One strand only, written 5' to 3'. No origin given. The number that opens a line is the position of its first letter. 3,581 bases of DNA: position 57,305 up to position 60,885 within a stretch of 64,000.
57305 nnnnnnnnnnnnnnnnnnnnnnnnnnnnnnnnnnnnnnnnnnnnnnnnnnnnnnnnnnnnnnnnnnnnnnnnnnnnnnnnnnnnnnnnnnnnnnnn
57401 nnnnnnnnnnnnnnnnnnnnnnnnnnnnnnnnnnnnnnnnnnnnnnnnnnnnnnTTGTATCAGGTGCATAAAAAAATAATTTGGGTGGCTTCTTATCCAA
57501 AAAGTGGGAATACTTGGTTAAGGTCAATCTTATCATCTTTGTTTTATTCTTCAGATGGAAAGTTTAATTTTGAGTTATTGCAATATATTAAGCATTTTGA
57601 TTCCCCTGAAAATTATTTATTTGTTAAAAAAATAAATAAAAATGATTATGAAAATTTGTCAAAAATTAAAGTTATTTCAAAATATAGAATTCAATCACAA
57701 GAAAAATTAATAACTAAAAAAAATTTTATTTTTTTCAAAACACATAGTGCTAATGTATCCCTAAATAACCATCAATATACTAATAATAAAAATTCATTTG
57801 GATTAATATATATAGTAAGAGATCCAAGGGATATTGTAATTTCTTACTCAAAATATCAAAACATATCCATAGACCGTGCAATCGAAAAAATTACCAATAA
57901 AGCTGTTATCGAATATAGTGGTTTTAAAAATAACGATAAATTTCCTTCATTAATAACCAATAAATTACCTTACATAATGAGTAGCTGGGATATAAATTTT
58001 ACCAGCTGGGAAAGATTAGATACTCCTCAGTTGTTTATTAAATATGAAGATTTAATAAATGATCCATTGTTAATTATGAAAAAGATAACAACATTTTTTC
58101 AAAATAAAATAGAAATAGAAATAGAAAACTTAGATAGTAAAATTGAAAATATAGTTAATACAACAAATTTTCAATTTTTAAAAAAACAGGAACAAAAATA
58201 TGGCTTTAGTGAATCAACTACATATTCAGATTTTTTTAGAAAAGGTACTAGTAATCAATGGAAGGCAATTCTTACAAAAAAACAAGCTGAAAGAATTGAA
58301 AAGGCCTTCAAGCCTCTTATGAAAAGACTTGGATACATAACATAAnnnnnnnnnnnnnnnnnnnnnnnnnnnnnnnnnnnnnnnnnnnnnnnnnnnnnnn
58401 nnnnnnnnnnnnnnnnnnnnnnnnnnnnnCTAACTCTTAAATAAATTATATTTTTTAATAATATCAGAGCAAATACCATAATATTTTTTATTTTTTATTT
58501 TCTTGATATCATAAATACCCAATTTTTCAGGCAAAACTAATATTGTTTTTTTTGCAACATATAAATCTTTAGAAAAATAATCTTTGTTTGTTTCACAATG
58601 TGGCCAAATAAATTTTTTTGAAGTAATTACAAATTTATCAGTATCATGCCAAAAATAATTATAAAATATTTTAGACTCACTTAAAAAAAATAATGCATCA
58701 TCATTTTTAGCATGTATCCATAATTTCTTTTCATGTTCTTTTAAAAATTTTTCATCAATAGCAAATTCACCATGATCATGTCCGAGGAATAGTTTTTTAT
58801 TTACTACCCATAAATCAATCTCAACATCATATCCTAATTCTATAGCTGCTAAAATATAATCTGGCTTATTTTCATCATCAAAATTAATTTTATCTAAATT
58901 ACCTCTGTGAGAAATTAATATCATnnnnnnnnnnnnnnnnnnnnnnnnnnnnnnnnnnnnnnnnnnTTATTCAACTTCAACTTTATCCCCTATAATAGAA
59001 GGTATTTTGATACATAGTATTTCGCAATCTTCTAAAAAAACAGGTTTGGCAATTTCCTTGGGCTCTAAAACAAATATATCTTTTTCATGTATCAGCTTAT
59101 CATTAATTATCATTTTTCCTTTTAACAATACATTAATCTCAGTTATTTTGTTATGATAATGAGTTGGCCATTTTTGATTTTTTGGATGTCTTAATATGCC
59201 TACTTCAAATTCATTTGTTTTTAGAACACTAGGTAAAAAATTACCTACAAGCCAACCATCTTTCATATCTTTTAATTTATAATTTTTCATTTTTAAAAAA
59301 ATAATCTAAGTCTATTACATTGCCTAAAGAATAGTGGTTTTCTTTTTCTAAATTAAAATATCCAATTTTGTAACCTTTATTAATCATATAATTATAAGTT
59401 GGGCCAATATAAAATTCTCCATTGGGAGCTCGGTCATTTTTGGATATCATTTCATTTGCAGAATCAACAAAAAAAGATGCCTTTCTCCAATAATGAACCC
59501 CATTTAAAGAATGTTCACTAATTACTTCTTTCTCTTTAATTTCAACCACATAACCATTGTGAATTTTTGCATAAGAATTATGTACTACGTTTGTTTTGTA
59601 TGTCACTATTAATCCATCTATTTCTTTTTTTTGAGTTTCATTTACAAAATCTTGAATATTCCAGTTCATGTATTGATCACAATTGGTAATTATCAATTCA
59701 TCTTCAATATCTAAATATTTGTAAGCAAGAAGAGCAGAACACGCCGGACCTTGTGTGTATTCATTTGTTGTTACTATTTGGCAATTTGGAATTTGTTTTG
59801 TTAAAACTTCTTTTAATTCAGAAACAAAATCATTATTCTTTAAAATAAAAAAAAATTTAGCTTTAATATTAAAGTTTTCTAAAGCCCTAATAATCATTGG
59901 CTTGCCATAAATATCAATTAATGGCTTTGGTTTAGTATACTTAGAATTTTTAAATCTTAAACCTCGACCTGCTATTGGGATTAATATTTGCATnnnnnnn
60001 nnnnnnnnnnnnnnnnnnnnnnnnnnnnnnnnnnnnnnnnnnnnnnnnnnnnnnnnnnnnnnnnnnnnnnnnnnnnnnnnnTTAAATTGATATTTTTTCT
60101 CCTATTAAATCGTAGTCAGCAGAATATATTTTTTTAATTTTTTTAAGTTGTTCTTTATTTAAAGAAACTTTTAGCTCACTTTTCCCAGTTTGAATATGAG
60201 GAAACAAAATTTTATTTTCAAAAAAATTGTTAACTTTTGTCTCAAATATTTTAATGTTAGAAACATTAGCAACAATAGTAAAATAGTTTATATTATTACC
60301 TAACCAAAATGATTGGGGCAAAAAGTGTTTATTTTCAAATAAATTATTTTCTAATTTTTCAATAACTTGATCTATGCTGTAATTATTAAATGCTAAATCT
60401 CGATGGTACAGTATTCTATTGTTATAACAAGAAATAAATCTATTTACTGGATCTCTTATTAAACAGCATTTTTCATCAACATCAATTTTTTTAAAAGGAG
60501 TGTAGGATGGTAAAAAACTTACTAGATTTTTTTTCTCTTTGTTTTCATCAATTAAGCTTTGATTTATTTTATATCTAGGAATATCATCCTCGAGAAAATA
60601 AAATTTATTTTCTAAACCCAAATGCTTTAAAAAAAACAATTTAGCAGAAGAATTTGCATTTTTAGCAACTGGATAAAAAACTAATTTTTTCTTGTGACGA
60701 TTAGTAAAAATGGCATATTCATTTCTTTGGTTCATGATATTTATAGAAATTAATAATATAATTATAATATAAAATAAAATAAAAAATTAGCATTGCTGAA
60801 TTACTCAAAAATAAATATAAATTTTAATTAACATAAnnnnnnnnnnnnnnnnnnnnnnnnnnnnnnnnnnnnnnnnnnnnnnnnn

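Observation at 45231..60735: Six sulfotransferase genes within about 16 kb of a streamlined genome raise the question of acceptor and PAPS supply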

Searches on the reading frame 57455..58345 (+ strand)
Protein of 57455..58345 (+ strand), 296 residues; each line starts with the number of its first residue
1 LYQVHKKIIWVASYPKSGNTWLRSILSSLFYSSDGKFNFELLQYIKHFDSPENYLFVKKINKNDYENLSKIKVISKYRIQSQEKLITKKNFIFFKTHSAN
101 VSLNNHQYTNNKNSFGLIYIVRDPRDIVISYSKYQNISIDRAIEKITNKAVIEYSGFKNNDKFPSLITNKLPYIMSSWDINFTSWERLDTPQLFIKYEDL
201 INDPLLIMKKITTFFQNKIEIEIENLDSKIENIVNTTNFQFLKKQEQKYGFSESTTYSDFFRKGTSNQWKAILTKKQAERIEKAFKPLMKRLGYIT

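Call 3: search_protein_families(library=pfam, proteins=[window:57455-58345:+], max_evalue=0.01)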
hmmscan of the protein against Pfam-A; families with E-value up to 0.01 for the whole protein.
window:57455-58345:+ (296 aa): 2 families
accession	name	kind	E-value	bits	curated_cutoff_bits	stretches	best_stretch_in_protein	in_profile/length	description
PF00685.33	Sulfotransfer_1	-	7e-28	98.1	22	1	9-293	4-255/255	Sulfotransferase domain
PF13469.12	Sulfotransfer_3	-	1e-05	26.3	27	0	118-216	128-211/216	Sulfotransferase family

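Call 4: search_protein_families(library=ncbifam, proteins=[window:57455-58345:+], max_evalue=0.01)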
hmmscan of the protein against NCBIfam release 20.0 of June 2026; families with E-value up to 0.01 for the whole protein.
window:57455-58345:+ (296 aa): 0 families

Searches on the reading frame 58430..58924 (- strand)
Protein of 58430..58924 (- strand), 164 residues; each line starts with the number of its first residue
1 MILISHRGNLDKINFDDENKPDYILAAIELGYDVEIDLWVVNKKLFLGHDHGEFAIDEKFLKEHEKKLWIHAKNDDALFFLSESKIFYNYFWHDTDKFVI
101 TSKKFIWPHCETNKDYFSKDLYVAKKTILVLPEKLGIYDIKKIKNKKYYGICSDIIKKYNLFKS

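Call 14: search_protein_families(library=pfam, proteins=[window:58430-58924:-], max_evalue=0.01)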
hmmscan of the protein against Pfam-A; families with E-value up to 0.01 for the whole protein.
window:58430-58924:- (164 aa): 0 families

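Call 52: search_protein_families(library=phrogs, proteins=[window:58430-58924:-], max_evalue=0.001)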
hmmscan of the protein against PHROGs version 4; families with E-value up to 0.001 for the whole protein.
window:58430-58924:- (164 aa): 1 family
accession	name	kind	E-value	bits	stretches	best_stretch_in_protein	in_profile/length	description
phrog_34507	-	unknown function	4.1e-24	86.3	1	2-124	8-126/167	-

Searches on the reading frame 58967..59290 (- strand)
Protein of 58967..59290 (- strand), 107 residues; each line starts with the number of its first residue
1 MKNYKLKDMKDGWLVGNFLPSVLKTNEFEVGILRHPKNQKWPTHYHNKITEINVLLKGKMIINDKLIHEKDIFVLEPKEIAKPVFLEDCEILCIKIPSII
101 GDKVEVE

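Call 14: search_protein_families(library=pfam, proteins=[window:58967-59290:-], max_evalue=0.01)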
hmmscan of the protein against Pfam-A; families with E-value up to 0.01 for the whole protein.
window:58967-59290:- (107 aa): 0 families

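Call 52: search_protein_families(library=phrogs, proteins=[window:58967-59290:-], max_evalue=0.001)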
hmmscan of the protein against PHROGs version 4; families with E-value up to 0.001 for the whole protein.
window:58967-59290:- (107 aa): 1 family
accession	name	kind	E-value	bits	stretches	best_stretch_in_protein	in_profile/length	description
phrog_24762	-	unknown function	1.1e-28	100.6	1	1-104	1-104/109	-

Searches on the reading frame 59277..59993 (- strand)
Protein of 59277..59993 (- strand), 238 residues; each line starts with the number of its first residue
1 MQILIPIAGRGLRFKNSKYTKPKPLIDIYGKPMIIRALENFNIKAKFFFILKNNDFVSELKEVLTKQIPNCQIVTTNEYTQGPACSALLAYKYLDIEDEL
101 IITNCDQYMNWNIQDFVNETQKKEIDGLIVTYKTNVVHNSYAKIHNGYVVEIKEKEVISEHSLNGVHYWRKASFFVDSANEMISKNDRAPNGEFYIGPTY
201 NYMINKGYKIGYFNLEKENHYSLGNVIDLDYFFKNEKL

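Call 14: search_protein_families(library=pfam, proteins=[window:59277-59993:-], max_evalue=0.01)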
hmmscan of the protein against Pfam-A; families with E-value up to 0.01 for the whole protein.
window:59277-59993:- (238 aa): 2 families
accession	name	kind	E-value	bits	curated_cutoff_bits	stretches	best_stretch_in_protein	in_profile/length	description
PF12804.13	NTP_transf_3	-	7.1e-08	33.2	27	1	5-138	3-129/160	MobA-like NTP transferase domain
PF01128.25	IspD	-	0.0059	16.8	27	1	2-75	2-72/221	2-C-methyl-D-erythritol 4-phosphate cytidylyltransferase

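Call 52: search_protein_families(library=phrogs, proteins=[window:59277-59993:-], max_evalue=0.001)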
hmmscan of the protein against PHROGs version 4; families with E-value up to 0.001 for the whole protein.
window:59277-59993:- (238 aa): 1 family
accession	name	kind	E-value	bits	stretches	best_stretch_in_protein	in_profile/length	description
phrog_3980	-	unknown function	6.9e-56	190.9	1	1-231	3-242/495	-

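Call 54: search_dna_similar(query=window:59277-59993:-, collection=phages, mode=protein, max_rows=12)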
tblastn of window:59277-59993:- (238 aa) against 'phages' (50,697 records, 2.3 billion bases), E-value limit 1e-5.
Records with a match: 20; places in all: 26; records where one place covers at least 80% of the query: 20.
Best place of each record, by identity: <60% 20.
By first word of the organism name: Synechococcus 19; Bacteriophage 1.
By host as written in the record: Synechococcus sp. 5; Parasynechococcus marenigrum WH 8102 3; Synechoccus sp. 2; Synechococcus sp. WH 7803 2; Synechococcus sp. WH7803 2; Synechococcus str. WH8109 2; Synechococcus sp. WH8017 2; Synechococcus sp. MIT S9220 1; and 1 more.
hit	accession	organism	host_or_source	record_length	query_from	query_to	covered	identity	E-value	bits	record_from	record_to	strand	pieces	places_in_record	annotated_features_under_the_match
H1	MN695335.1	Synechococcus phage B23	Synechoccus sp.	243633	1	235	99%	40.1%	9e-43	159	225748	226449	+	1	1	glucose-1-phosphate thymidylyltransferase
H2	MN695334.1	Synechococcus phage B3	Synechoccus sp.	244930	1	235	99%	40.1%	9e-43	159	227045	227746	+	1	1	glucose-1-phosphate thymidylyltransferase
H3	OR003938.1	Synechococcus phage DSL-LC03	Synechococcus sp.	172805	1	237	100%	39.3%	1e-42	159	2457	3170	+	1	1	glucose-1-phosphate thymidylyltransferase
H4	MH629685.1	Synechococcus virus S-PRM1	Synechococcus sp. WH 7803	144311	1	237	100%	38.5%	8e-43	159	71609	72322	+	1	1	hypothetical protein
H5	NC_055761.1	Synechococcus virus S-PRM1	Synechococcus sp. WH 7803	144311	1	237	100%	38.5%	8e-43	159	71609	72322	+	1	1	hypothetical protein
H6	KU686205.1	Synechococcus phage S-CAM9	Synechococcus sp.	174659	1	237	100%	38.1%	4e-42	157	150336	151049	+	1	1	nucleoside-diphosphate-sugar pyrophosphorylase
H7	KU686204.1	Synechococcus phage S-CAM9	Synechococcus sp.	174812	1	237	100%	38.1%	4e-42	157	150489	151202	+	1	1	nucleoside-diphosphate-sugar pyrophosphorylase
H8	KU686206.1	Synechococcus phage S-CAM9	Synechococcus sp.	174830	1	237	100%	38.1%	4e-42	157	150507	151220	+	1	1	nucleoside-diphosphate-sugar pyrophosphorylase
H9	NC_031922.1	Synechococcus phage S-CAM9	Synechococcus sp.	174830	1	237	100%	38.1%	4e-42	157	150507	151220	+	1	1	nucleoside-diphosphate-sugar pyrophosphorylase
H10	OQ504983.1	Synechococcus phage S-8S55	Parasynechococcus marenigrum WH 8102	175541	1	235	99%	38.4%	1e-42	159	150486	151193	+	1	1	HAD-superfamily hydrolase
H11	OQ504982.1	Synechococcus phage S-8S53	Parasynechococcus marenigrum WH 8102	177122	1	235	99%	38.4%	1e-42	159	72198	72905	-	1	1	nucleoside-diphosphate-sugar pyrophosphorylase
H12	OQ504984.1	Synechococcus phage S-8S56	Parasynechococcus marenigrum WH 8102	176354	1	235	99%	38.4%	1e-42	159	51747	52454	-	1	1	HAD-superfamily hydrolase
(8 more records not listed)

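Call 56: get_annotated_region(hit=H6, flank=4000)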
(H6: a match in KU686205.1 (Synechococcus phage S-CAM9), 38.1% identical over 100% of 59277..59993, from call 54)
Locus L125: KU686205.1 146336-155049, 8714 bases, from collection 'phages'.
description: Synechococcus phage S-CAM9 isolate 0908SB82, complete genome.
organism: Synechococcus phage S-CAM9 (NCBI taxid 1883369)
taxonomy: Viruses; Duplodnaviria; Heunggongvirae; Uroviricota; Caudoviricetes; Kyanoviridae; Kanaloavirus; Kanaloavirus scam9
host: Synechococcus sp.; source: -; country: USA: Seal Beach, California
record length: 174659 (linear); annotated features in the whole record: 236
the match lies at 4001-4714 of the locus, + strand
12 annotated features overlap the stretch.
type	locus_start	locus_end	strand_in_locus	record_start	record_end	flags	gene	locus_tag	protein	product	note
CDS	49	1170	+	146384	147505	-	-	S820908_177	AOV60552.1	UDP-glucose 4-epimerase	-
CDS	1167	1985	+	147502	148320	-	-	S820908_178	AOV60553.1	putative glycosyl transferase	-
CDS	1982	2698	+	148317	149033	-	-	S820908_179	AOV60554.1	glycosyltransferase family 6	-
CDS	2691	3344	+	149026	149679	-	-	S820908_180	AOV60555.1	hypothetical protein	-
CDS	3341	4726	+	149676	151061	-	-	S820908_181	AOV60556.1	nucleoside-diphosphate-sugar pyrophosphorylase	translation initiation factor 2B, gamma/epsilon subunits (eIF-2Bgamma/eIF-2Bepsilon); Nucleoside-diphosphate-sugar ...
CDS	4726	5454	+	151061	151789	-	-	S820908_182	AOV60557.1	hypothetical protein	-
CDS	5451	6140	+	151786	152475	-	-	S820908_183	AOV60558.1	HAD-superfamily hydrolase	-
CDS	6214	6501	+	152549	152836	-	-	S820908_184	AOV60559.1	hypothetical protein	-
CDS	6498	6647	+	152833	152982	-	-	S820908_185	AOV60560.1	hypothetical protein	-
CDS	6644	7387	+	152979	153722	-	-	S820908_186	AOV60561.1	hypothetical protein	-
CDS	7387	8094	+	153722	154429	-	-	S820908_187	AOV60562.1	hypothetical protein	-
CDS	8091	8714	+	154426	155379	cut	-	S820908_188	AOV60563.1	glycosyltransferase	COG0438: Glycosyltransferase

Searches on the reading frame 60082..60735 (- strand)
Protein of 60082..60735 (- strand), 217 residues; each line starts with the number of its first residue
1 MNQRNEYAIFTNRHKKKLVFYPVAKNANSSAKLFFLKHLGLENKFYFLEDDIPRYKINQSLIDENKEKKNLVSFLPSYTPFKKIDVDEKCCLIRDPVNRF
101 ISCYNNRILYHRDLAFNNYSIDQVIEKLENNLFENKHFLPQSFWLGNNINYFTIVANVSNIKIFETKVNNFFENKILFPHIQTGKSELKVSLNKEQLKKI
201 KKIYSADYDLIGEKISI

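Call 3: search_protein_families(library=pfam, proteins=[window:60082-60735:-], max_evalue=0.01)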
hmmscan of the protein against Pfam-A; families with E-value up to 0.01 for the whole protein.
window:60082-60735:- (217 aa): 1 family
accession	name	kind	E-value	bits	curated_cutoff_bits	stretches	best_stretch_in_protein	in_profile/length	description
PF03567.20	Sulfotransfer_2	-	1.4e-08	35.6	22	1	13-209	6-247/252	Sulfotransferase family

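Call 4: search_protein_families(library=ncbifam, proteins=[window:60082-60735:-], max_evalue=0.01)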
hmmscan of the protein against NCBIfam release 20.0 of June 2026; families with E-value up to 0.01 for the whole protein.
window:60082-60735:- (217 aa): 0 families

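Call 22: search_solved_structures(query=window:60082-60735:-, max_evalue=1)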
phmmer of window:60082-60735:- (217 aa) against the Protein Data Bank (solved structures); distinct sequences matched with E-value up to 1: 1.
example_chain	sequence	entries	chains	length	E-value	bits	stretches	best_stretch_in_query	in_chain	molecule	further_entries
6r2h_A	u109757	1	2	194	0.79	12.8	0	160-213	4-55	HmuY protein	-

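Call 52: search_protein_families(library=phrogs, proteins=[window:60082-60735:-], max_evalue=0.001)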
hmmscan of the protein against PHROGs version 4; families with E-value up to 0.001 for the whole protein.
window:60082-60735:- (217 aa): 1 family
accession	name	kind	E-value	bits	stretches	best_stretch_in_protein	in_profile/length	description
phrog_3542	-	unknown function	9.2e-06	26.3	1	89-208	72-202/207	-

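Call 90: search_protein_representatives(protein=window:60082-60735:-)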
Query: 217 residues. Proteins with E-value up to 0.001 (for the whole library): 397; up to 1e-10: 86; up to 1e-30: 16. The best 150 are listed.
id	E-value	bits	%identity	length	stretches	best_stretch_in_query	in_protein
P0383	1.2e-84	299.7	65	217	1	2-213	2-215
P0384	1.6e-55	204.6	49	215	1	6-212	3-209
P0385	6.3e-52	192.9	44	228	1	3-212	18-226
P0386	3.5e-49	183.9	62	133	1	86-215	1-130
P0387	2.3e-45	171.4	46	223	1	6-210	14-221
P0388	7.3e-43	163.2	60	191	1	33-165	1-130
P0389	3.5e-42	161.0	45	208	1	7-212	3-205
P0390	4.3e-42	160.7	40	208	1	7-211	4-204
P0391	1.7e-41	158.7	68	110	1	65-171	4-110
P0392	1.1e-39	152.9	48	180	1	42-212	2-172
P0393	3.2e-37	144.8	40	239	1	6-212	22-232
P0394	4.1e-37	144.4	40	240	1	7-211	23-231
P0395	6.9e-37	143.7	43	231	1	5-209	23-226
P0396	2.3e-34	135.5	53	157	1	6-130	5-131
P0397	4.8e-33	131.2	40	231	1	12-212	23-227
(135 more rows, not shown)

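Call 97: predict_structure(alignment_id=A3)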
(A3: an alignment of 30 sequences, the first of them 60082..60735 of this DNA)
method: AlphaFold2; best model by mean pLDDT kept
length: 217 residues; sequences in the alignment: 30
mean_pLDDT: 92.2   pTM: 0.88
mean pLDDT of the five models: 92.2, 92.2, 91.3, 90.4, 89.8
residues with pLDDT >= 90: 177; 70-90: 29; 50-70: 8; < 50: 3
segments of 3 or more residues with pLDDT < 50: 1-3
pLDDT, mean of each block of 10 residues (from residue 1): 69 98 94 97 90 88 93 90 97 97 93 90 97 91 97 97 98 97 71 97 98 87
secondary structure, 60 per line:
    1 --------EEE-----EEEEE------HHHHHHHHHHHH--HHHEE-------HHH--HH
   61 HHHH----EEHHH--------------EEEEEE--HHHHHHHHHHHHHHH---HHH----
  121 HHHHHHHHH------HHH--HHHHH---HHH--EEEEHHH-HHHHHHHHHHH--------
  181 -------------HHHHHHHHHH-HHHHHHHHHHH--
elements in order: E9-11 E17-21 H28-39 H59-64 E88-93 H96-110 H121-129 H141-145 E154-157 H162-172 H194-203 H205-215

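Call 99: fold_search(model_id=the predicted structure, library=pdb)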
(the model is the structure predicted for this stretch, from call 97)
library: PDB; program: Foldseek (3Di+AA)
matches with E <= 10: 145; with E <= 0.001: 0
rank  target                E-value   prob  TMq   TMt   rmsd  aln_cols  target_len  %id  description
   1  1q44                  3.9e-03  0.69  0.29  0.24  15.0       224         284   14  Crystal Structure of an Arabidopsis Thaliana Putative Steroid Sulfotransferase (released 2003-11-25)
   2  6xl8_B                1.9e-02  0.69  0.38  0.33  10.5       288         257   11  Crystal structure of 3-O-Sulfotransferase isoform 3 in complex with 8mer oligosaccharide with no 6S sulfation (released 2021-06-23)
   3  1cjm                  4.0e-02  0.66  0.37  0.37   8.2       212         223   13  HUMAN SULT1A3 WITH SULFATE BOUND (released 1999-11-10)
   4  8cd0_A                4.8e-02  0.77  0.41  0.15   9.1       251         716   13  Human heparan sulfate N-deacetylase-N-sulfotransferase 1 in complex with calcium, 3'-phosphoadenosine-5'-phosphosulfat (released 2024-02-07)
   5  6xkg_A                4.8e-02  0.54  0.35  0.31   9.2       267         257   11  Crystal structure of 3-O-Sulfotransferase isoform 3 in complex with 8mer oligosaccharide with 6S sulfation (released 2021-06-23)
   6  7sce_A                5.8e-02  0.51  0.39  0.26  10.8       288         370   14  Ternary complex of fixed-arm Trx-3ost5 (I299E) with 8mer-2 octasaccharide substrate and co-factor product PAP (released 2022-01-19)
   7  6bdq                  6.2e-02  0.28  0.28  0.24  14.3       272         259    9  Schistosoma mansoni (Blood Fluke) Sulfotransferase/CIDD-0000074 (Compound 10a) Complex (released 2018-10-03)
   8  1ufq_A                9.5e-02  0.38  0.32  0.32  12.4       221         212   11  Crystal structure of ligand-free human uridine-cytidine kinase 2 (released 2004-05-04)
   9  3adc_B                1.1e-01  0.21  0.26  0.24  11.7       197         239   12  Crystal structure of O-phosphoseryl-tRNA kinase complexed with selenocysteine tRNA and AMPPNP (crystal type 2) (released 2010-07-28)
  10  5t03_B                1.2e-01  0.35  0.36  0.13  12.9       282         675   11  Crystal structure of heparan sulfate 6-O-sulfotransferase with bound PAP and glucuronic acid containing hexasaccharide (released 2017-02-01)
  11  7d1x_A                1.2e-01  0.30  0.34  0.28  14.6       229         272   11  Crystal structure of 7-alpha-hydroxyl bile acid sulfotransferase (Sult2a8) (released 2021-09-22)
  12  4ifb_A                1.2e-01  0.25  0.32  0.27  14.4       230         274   13  Crystal structure of SULT 2A1 LLGG mutant with PAPS (released 2013-02-06)
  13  1x8l_A                1.5e-01  0.23  0.33  0.24  13.1       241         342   14  Crystal structure of retinol dehydratase in complex with all-trans-4-oxoretinol and inactive cofactor PAP (released 2005-02-08)
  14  7v1o_A                2.7e-01  0.18  0.34  0.28  14.6       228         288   10  Crystal structure of mouse cytosolic sulfotransferase mSULT3A1 (released 2022-08-10)
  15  4bzp_A                3.7e-01  0.21  0.29  0.35  10.4       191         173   12  Structure of the Mycobacterium tuberculosis APS kinase CysC in complex with ADP (released 2014-08-06)
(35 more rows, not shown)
